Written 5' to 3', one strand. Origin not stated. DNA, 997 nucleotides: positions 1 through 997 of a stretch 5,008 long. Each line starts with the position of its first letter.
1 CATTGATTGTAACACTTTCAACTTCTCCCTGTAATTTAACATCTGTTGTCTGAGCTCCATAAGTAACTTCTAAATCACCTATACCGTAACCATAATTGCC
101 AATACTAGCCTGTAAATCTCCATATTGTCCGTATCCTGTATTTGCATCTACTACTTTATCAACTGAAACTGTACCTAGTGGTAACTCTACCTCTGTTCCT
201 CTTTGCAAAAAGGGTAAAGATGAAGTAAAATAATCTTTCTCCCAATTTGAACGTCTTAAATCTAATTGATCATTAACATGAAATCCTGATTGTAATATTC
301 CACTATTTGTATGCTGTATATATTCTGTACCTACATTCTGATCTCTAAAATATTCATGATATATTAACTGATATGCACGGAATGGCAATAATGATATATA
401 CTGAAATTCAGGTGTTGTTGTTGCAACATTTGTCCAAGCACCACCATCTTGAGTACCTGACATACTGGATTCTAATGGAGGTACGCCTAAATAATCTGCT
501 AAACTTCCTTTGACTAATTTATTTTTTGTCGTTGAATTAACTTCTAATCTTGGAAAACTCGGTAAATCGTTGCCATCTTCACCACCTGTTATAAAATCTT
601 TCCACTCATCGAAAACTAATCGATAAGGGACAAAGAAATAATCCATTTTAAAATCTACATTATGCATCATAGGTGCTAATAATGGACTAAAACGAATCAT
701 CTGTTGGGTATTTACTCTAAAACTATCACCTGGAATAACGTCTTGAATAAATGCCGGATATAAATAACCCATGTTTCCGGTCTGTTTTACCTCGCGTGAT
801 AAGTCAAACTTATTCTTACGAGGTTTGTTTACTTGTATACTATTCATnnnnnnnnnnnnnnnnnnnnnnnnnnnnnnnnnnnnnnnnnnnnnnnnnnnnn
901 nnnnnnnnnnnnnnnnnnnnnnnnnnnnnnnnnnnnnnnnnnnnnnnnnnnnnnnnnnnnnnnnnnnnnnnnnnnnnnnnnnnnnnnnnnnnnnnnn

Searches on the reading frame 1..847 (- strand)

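Call 9: search_protein_families(library=pfam, proteins=[window:1-847:-], max_evalue=0.01)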
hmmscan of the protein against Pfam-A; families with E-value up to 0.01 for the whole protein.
window:1-847:- (282 aa): 1 family
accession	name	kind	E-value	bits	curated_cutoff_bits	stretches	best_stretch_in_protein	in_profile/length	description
PF02305.22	Phage_F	-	2.9e-40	138.9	25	1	4-237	3-207/501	Capsid protein (F protein)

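Call 10: search_protein_families(library=phrogs, proteins=[window:1-847:-], max_evalue=0.001)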
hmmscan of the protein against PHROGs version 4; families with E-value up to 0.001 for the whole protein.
window:1-847:- (282 aa): 1 family
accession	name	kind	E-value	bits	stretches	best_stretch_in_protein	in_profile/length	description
phrog_514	-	head and packaging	7.8e-62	210.6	1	8-282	21-273/531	major head protein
